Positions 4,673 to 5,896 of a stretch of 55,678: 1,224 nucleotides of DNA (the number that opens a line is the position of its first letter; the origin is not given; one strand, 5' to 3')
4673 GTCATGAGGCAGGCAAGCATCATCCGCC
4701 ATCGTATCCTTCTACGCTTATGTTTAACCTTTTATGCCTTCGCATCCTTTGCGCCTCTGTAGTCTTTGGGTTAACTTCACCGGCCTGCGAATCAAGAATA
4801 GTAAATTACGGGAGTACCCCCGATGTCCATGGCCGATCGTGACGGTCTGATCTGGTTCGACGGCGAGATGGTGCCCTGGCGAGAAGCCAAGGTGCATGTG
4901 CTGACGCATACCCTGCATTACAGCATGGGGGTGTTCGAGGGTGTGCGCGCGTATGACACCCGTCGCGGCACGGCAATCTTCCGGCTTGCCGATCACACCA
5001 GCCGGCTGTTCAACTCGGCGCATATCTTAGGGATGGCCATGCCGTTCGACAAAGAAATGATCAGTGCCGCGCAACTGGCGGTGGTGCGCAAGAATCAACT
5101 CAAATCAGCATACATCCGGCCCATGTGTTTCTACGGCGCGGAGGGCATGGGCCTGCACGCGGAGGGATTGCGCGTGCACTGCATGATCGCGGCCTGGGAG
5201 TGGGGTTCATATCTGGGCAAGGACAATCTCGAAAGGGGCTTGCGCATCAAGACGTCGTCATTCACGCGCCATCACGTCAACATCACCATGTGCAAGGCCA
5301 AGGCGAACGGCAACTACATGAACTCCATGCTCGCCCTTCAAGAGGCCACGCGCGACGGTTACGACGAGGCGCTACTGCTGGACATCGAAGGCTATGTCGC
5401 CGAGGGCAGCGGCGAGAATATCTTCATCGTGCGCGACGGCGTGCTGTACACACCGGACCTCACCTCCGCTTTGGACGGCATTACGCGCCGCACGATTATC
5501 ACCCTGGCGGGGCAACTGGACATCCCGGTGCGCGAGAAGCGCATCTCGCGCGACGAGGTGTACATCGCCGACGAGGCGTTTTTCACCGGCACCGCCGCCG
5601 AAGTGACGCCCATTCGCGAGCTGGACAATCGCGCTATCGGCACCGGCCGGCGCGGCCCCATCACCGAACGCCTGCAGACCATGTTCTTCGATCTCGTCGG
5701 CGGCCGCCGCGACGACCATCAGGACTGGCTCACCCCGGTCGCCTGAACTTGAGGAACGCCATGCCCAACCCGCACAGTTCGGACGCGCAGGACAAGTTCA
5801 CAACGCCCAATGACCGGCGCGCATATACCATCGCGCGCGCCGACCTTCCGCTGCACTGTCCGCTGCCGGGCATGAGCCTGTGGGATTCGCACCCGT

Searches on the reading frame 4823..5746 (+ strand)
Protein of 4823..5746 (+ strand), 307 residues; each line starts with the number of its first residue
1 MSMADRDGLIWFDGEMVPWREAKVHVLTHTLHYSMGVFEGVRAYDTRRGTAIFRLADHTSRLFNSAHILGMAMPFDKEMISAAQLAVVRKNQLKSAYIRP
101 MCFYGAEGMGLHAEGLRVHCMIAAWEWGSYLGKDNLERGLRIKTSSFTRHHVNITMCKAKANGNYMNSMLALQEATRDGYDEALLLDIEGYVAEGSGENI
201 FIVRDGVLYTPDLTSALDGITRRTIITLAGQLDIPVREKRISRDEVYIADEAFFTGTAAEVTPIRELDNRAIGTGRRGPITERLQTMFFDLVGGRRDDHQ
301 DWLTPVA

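Call 16: search_protein_families(library=ncbifam, proteins=[window:4823-5746:+], max_evalue=1e-10)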
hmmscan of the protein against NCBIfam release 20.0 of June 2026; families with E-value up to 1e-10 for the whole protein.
window:4823-5746:+ (307 aa): 17 families
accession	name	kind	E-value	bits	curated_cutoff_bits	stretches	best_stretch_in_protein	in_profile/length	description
NF005146.0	PRK06606.1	equivalog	8.6e-142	471.6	279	1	3-306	2-306/307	branched-chain amino acid transaminase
TIGR01122.1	ilvE_I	equivalog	2.8e-133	443.7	245.55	1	11-306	1-298/298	branched-chain-amino-acid transaminase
NF005726.0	PRK07544.1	equivalog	2.4e-93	312.5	396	1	3-295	6-291/295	branched-chain amino acid aminotransferase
NF006185.0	PRK08320.1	subfamily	6.6e-77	258.5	363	1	9-291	4-282/292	branched-chain amino acid aminotransferase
NF009126.0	PRK12479.1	equivalog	8.6e-59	199.1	518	1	8-291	4-283/299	branched-chain-amino-acid transaminase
NF009897.0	PRK13357.1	equivalog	3.8e-45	154.2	307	1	7-306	40-357/358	branched-chain amino acid aminotransferase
NF005209.0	PRK06680.1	subfamily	5.8e-44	150.1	320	1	9-291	4-280/286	D-amino-acid transaminase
NF009896.0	PRK13356.1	equivalog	3.1e-42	144.6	262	1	6-292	6-283/287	branched-chain amino acid aminotransferase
TIGR01123.1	ilvE_II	equivalog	1.3e-39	136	250.05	1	11-305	1-312/313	branched-chain-amino-acid transaminase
NF005800.0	PRK07650.1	equivalog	4.3e-38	131.2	308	1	9-288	2-272/290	aminodeoxychorismate lyase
TIGR01121.1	D_amino_aminoT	equivalog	9.6e-38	129.9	277.45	1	12-288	4-271/276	D-amino-acid transaminase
NF009066.0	PRK12400.1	equivalog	1.2e-30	107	538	1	25-289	24-279/290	D-amino-acid transaminase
TIGR03461.1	pabC_Proteo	equivalog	4.4e-23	81.8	176.85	1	21-271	7-249/262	aminodeoxychorismate lyase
NF004761.0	PRK06092.1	equivalog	1.1e-22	80.6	260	1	20-271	8-251/268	aminodeoxychorismate lyase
NF005888.0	PRK07849.1-3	equivalog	1.6e-20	73.2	273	1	34-273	39-275/298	aminodeoxychorismate lyase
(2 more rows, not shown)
